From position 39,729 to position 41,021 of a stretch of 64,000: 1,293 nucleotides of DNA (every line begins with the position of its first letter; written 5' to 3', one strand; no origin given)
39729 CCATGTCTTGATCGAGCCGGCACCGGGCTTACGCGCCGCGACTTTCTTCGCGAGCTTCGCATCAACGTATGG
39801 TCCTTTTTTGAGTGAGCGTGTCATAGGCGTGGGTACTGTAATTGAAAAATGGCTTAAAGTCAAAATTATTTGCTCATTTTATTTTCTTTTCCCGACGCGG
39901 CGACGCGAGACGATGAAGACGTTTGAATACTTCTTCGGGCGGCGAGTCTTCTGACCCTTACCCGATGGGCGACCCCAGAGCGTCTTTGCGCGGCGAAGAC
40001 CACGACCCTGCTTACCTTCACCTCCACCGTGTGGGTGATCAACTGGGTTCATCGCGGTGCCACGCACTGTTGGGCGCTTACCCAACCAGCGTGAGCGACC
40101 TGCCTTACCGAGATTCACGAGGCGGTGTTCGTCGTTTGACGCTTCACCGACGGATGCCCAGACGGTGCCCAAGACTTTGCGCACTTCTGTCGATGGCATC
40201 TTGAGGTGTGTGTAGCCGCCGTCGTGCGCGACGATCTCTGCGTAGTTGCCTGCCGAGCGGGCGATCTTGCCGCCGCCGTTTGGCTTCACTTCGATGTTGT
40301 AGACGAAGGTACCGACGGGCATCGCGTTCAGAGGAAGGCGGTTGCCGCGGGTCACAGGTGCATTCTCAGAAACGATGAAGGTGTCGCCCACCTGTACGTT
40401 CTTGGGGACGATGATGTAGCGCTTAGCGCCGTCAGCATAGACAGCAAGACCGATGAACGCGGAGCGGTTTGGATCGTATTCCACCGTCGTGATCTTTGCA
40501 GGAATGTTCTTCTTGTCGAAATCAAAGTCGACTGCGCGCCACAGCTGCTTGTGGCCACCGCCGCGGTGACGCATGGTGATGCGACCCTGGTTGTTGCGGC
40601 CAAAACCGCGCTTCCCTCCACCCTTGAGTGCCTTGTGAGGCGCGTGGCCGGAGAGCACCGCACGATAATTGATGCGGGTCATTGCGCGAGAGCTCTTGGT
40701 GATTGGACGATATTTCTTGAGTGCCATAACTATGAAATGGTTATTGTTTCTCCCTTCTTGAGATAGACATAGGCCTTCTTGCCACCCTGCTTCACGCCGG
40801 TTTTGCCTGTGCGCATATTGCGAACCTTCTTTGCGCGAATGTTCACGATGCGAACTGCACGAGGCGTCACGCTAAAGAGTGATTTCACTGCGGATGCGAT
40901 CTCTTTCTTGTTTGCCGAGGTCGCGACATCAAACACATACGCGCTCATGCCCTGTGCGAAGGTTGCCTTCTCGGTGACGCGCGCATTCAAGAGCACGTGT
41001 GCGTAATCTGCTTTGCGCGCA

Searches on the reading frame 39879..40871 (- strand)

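Call 39: search_protein_families(library=pfam, proteins=[window:39879-40871:-], max_evalue=0.001)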
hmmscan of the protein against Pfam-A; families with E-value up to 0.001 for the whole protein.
window:39879-40871:- (330 aa): 2 families
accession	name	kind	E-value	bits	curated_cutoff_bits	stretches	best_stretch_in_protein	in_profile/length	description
PF03947.24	Ribosomal_L2_C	-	2.7e-48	163.6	33.7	1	175-300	2-126/126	Ribosomal Proteins L2, C-terminal domain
PF00181.30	Ribosomal_L2_N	-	3.9e-32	110.6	23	1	91-166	1-76/77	Ribosomal Proteins L2, RNA binding N-terminal domain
